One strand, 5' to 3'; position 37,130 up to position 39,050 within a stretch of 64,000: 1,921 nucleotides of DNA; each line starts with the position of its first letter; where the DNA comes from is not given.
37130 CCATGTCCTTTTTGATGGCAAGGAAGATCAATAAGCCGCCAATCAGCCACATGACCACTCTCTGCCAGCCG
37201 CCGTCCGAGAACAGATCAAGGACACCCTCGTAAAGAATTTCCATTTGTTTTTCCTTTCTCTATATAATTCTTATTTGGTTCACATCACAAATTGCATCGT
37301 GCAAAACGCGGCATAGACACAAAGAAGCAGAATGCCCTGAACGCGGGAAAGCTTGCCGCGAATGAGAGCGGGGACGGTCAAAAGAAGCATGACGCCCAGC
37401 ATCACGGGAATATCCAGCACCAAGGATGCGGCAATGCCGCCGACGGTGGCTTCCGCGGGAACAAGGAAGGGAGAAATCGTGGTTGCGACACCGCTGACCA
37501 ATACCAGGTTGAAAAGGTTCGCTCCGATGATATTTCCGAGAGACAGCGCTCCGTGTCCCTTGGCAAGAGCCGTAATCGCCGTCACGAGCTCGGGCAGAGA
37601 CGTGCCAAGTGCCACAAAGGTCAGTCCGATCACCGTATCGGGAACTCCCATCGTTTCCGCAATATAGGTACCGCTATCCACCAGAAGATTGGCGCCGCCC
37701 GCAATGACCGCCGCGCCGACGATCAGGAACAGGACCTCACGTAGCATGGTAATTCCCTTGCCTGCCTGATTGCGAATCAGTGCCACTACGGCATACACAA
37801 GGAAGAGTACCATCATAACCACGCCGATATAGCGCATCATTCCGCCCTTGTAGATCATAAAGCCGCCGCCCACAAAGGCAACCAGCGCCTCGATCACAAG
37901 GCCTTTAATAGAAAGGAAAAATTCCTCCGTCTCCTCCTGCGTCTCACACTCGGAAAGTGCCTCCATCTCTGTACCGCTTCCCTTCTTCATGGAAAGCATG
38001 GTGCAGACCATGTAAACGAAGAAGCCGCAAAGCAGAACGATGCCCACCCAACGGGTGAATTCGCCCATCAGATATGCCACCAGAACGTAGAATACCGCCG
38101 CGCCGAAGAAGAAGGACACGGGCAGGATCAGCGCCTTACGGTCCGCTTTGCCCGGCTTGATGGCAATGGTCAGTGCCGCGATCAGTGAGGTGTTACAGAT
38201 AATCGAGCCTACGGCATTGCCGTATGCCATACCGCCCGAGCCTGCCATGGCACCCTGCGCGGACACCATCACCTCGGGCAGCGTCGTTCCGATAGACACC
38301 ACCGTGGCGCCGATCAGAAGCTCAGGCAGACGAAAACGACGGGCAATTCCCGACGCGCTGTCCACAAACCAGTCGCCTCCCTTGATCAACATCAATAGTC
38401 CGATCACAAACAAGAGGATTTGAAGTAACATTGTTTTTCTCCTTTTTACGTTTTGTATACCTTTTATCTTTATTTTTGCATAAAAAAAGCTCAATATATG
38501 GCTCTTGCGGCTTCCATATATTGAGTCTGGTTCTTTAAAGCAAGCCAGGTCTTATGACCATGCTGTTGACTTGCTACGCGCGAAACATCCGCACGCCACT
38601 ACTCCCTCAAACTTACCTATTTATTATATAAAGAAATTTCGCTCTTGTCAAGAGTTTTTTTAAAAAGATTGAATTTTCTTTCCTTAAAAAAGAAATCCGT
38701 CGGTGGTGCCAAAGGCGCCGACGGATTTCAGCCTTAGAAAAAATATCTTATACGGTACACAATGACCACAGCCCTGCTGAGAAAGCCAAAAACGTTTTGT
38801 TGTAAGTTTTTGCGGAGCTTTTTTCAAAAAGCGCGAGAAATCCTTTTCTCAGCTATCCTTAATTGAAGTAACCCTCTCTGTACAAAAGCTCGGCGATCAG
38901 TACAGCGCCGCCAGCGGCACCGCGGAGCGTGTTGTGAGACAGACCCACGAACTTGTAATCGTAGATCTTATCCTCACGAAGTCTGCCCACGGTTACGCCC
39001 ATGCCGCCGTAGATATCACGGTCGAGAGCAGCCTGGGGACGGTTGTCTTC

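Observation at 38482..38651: yybP-ykoY-like (Mn2+) leader controlling a CaCA antiporter-oadB-oadG operon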

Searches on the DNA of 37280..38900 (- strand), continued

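Call 74: search_with_rna_model(model_id=R1, sources=[L208, L209, L210, L211, L212], max_evalue=1, show_alignments=3)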
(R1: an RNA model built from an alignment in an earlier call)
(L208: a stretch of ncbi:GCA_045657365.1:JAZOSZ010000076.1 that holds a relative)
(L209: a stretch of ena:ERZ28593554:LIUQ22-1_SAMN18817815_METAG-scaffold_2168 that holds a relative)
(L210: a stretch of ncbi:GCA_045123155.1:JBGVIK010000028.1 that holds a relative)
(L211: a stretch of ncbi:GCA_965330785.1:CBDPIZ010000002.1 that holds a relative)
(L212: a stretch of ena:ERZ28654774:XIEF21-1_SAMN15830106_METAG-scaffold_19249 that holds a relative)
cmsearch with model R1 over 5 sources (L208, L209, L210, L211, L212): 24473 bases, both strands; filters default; matches with E-value up to 1: 5.
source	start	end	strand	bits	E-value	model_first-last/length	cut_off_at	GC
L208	400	495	+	62.6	1.4e-15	1-98/98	no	0.45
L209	748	851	+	22.2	0.00023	1-98/98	no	0.45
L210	270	377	+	20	0.00093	1-98/98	no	0.4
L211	266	373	+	20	0.00093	1-98/98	no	0.4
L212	185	292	+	20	0.00093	1-98/98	no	0.4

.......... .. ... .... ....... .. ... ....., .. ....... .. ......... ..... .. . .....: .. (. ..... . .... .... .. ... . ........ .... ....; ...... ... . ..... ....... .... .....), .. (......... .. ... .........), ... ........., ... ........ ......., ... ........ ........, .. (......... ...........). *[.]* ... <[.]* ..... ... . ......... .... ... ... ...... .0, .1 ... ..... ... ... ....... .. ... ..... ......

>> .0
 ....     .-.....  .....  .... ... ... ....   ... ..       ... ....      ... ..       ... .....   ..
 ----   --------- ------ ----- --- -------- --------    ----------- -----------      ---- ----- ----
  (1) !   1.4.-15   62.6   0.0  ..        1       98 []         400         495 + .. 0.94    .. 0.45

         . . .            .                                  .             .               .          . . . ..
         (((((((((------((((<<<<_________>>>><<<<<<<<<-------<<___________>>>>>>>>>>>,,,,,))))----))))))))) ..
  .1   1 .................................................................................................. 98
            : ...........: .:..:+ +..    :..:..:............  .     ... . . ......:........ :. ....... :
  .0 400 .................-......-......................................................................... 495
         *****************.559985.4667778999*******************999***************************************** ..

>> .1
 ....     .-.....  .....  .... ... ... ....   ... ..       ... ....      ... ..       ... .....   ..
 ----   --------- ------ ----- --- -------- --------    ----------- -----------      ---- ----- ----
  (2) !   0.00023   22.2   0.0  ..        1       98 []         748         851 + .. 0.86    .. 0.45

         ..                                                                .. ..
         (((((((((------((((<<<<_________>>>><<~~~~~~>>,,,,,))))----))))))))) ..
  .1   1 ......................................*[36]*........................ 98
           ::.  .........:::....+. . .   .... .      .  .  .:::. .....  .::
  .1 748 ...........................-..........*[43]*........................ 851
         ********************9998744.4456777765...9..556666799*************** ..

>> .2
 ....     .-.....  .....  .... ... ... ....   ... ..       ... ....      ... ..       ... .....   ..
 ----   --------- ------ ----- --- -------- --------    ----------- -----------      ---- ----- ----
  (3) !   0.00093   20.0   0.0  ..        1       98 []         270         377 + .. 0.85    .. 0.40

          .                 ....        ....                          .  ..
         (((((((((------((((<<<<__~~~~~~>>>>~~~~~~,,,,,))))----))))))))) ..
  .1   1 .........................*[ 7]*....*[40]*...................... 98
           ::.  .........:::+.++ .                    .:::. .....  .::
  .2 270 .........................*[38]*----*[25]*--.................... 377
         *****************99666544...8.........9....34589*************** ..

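Call 78: search_with_rna_model(model_id=R1, sources=[L082, L083, L084, L085, L086, L087, L088, L089, L090, L091, L092, L093, L094, L095, L096, L097, L098, L099, L100, L101, L102, L103, L104, L105, L106, L107, L108, L109, L110, L111, L112, L113, L114, L115, L116, L117, L118, L119, L120, L121, L122, L123, L124, L125, L126, L127, L128, L129, L130, L131, L132, L133, L134, L135, L136, L137, L138, L139, L140, L141, L142, L143, L144, L145, L146, L147, L148, L149, L150, L151, L152, L153, L154, L155, L156, L157, L158, L159, L160, L161], max_evalue=0.001, make_alignment=true)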
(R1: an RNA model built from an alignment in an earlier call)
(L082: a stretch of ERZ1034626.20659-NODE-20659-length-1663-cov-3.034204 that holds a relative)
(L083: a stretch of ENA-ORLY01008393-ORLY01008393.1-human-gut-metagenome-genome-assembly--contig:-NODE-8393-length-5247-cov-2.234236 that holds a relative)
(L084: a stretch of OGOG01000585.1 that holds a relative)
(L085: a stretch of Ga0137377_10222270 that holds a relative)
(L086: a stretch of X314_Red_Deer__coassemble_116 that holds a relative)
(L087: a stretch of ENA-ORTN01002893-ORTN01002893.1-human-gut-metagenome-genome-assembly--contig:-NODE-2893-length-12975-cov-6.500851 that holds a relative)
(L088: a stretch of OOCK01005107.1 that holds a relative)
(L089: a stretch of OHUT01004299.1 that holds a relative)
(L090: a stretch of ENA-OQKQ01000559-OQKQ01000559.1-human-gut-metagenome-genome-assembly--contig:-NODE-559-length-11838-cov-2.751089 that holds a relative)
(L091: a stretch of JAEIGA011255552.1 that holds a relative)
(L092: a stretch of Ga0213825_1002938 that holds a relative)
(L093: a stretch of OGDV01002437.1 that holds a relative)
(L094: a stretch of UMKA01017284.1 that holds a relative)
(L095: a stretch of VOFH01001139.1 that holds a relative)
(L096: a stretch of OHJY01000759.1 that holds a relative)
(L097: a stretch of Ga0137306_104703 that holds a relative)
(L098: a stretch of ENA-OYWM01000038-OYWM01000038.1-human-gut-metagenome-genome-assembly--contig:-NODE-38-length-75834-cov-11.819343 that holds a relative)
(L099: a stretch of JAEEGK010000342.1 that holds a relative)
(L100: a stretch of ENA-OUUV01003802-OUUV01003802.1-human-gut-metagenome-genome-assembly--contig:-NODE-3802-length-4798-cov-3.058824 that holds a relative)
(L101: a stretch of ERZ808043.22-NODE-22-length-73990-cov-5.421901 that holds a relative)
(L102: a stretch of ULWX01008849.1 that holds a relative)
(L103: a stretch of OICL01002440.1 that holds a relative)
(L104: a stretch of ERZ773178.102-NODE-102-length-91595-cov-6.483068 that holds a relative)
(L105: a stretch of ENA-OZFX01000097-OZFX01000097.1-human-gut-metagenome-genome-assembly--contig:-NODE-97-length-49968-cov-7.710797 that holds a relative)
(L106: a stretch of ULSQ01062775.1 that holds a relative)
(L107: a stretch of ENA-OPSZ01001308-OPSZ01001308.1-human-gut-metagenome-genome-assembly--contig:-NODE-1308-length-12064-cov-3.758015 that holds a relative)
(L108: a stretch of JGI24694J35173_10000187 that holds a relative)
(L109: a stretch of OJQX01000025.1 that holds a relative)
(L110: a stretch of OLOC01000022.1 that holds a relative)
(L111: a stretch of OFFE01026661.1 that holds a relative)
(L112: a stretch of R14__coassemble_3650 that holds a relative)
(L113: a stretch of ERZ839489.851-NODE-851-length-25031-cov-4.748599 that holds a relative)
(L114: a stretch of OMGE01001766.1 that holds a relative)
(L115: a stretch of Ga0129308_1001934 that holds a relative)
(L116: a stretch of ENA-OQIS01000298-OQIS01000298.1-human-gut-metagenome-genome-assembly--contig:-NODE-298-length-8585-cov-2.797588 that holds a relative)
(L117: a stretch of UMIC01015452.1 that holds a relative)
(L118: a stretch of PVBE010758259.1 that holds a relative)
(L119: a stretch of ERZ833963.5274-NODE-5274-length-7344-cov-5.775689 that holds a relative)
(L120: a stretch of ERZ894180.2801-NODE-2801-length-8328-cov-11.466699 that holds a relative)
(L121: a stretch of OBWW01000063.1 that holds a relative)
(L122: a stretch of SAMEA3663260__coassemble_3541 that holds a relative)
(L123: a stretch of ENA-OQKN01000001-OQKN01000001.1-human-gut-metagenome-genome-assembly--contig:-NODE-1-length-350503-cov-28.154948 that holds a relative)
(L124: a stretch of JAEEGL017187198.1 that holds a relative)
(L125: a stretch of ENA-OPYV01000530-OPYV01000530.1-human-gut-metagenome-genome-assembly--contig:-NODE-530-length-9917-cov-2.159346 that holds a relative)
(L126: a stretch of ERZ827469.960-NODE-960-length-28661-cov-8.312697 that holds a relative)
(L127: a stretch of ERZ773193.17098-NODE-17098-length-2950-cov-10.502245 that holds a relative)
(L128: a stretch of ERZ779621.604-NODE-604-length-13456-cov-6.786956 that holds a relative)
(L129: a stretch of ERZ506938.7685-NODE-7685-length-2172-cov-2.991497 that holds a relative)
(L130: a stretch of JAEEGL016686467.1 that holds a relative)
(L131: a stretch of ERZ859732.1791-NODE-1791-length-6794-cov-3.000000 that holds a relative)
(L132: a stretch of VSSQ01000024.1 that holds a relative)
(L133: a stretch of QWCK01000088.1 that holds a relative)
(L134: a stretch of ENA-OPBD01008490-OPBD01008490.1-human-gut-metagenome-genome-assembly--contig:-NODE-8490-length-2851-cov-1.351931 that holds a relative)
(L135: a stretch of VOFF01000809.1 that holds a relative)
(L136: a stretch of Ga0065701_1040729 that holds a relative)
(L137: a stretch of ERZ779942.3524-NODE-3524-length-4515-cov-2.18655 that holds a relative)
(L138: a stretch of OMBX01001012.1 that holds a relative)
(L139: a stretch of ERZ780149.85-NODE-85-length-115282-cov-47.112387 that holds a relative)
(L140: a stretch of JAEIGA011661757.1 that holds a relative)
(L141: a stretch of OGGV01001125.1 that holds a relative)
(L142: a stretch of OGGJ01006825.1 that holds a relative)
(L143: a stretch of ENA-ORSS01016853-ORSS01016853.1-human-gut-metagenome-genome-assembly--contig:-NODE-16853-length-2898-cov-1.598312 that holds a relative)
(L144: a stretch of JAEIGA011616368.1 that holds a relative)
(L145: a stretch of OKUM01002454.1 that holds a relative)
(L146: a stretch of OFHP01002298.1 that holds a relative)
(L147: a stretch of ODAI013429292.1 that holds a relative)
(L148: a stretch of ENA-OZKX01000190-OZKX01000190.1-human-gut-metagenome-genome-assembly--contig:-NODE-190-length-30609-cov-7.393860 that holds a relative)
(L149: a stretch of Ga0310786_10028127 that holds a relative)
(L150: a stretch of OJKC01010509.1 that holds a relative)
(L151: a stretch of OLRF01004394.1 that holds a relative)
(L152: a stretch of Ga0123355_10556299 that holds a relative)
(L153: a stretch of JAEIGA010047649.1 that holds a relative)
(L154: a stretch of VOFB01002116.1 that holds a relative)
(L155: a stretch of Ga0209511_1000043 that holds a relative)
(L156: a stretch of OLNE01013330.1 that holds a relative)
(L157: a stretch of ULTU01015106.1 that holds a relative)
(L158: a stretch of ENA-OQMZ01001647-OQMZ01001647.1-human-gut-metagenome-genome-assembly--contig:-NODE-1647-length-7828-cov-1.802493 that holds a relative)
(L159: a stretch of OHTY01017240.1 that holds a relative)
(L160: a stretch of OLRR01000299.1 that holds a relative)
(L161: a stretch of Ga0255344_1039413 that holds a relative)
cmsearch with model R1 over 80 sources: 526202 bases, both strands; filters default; matches with E-value up to 0.001: 77.
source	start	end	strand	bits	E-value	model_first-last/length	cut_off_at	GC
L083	182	276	+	87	4.9e-21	1-98/98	no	0.46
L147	207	295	+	85.9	9.9e-21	1-98/98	no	0.51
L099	5388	5480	+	85.2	1.5e-20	1-98/98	no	0.49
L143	2724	2812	-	84.5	2.5e-20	1-98/98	no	0.45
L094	1725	1827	-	84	3.3e-20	1-98/98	no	0.55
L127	890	985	+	83.8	3.8e-20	1-98/98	no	0.54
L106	3510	3612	-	83.6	4.3e-20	1-98/98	no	0.56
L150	407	506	+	83.5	4.5e-20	1-98/98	no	0.58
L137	1539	1638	-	82.8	7.3e-20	1-98/98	no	0.55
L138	6945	7044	+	82.8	7.3e-20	1-98/98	no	0.55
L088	3070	3169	-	82.7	7.6e-20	1-98/98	no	0.56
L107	9103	9202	-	82.7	7.6e-20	1-98/98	no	0.56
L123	4020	4119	+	82.7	7.6e-20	1-98/98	no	0.56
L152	282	380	+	82.4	9.2e-20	1-98/98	no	0.41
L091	944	1034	-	82.4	9.4e-20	1-98/98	no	0.48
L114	753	847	-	82.1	1.1e-19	1-98/98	no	0.53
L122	2402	2491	+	81.6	1.5e-19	1-98/98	no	0.47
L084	876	968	-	81.5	1.6e-19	1-98/98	no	0.45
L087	2701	2793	+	81.5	1.6e-19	1-98/98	no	0.45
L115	1067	1158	-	81.5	1.6e-19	1-98/98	no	0.43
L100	4263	4359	+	81.1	2.2e-19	1-98/98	no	0.58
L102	5235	5324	+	81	2.3e-19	1-98/98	no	0.52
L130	1150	1236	-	80.7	2.7e-19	1-98/98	no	0.44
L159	167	266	+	80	4.2e-19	1-98/98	no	0.57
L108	5693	5788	-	79.6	5.7e-19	1-98/98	no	0.51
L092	1569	1663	-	79.5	5.8e-19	1-98/98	no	0.46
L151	8919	9019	+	79.1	7.8e-19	1-98/98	no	0.56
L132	9875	9971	-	79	8.1e-19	1-98/98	no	0.45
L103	703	805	-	78.7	9.9e-19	1-98/98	no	0.43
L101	4616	4716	-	78.4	1.2e-18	1-98/98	no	0.49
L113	3657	3767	-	78.2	1.3e-18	1-98/98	no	0.38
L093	1315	1417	+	78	1.5e-18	1-98/98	no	0.6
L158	4608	4707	+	77.7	1.8e-18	1-98/98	no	0.54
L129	1245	1338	+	77.7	1.9e-18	1-98/98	no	0.54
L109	486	579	+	77.5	2.2e-18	1-98/98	no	0.53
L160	9972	10065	-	77.5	2.2e-18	1-98/98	no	0.53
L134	747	840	-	76.7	3.5e-18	1-98/98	no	0.54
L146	2267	2357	+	76.5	4e-18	1-98/98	no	0.51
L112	2998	3087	-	75.6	7.4e-18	1-98/98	no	0.5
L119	2339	2428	+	74.6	1.4e-17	1-98/98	no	0.53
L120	537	638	+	73.6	2.6e-17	1-98/98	no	0.41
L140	198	296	-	73.2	3.3e-17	1-98/98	no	0.51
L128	3669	3766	+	73.1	3.7e-17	1-98/98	no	0.52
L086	4849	4935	-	73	3.7e-17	1-98/98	no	0.47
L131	5777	5882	+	72.8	4.2e-17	1-98/98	no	0.58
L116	719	824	-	72.3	6e-17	1-98/98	no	0.59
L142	2913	3018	-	72.3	6e-17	1-98/98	no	0.59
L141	563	668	+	72.3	6e-17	1-98/98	no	0.6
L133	3401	3496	-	71.8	8e-17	1-98/98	no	0.49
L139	431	526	+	71.2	1.2e-16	1-98/98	no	0.49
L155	1281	1386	+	71.1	1.3e-16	1-98/98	no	0.41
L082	618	718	-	70.6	1.8e-16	1-98/98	no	0.47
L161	401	490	-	70.1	2.5e-16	1-98/98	no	0.49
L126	545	649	-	69.4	3.7e-16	1-98/98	no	0.48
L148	5855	5959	-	69.4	3.8e-16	1-98/98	no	0.49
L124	918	1009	-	68.2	8.4e-16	1-98/98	no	0.53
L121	1971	2057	-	68.1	8.9e-16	1-98/98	no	0.48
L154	6045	6144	-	67.8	1.1e-15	1-98/98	no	0.5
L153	1690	1783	+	67.7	1.1e-15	1-98/98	no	0.4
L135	57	149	+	67.4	1.4e-15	1-98/98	no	0.49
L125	227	331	+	67.3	1.5e-15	1-98/98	no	0.58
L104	131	232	-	66.8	2e-15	1-98/98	no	0.49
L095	778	870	-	66.6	2.3e-15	1-98/98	no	0.51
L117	300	397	-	66.5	2.5e-15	1-98/98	no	0.49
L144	936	1020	+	65.8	3.8e-15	1-93/98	3'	0.52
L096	7294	7399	+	65.4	4.8e-15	1-98/98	no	0.6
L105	6217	6322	+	63.1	2.2e-14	1-98/98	no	0.59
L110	6010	6115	-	63.1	2.2e-14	1-98/98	no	0.59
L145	823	928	-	63.1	2.2e-14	1-98/98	no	0.59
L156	148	253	+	63.1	2.2e-14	1-98/98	no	0.59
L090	600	705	-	63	2.3e-14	1-98/98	no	0.58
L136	7314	7410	-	62.3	3.5e-14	1-98/98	no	0.48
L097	761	856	+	61.8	5e-14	1-98/98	no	0.6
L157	4132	4233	+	60.5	1.2e-13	1-98/98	no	0.54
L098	1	86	-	56.6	1.4e-12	1-84/98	3'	0.57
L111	1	81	-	55.6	2.7e-12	1-87/98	3'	0.58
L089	1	74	-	50.3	7.7e-11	1-77/98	3'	0.55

Alignment A3: 77 matches aligned to the model, 136 columns, each read 5' to 3' on its own strand. Consensus structure (alignment columns), stored with it:
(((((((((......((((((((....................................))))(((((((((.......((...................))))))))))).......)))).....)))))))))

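Call 91: search_with_rna_model(model_id=R1, sources=[L214, L215, L216, L213], max_evalue=1)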
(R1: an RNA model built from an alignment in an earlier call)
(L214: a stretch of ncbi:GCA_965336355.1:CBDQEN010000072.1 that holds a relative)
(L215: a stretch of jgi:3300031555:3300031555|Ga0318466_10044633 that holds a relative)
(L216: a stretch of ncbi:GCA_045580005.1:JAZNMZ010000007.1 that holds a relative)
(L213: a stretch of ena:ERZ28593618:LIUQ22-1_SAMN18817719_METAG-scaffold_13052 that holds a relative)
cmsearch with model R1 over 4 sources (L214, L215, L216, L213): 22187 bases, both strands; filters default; matches with E-value up to 1: 2.
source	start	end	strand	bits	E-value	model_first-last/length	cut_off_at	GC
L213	1246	1344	+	71.2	5e-18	1-98/98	no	0.46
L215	1158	1250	+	59.4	9.7e-15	1-98/98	no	0.46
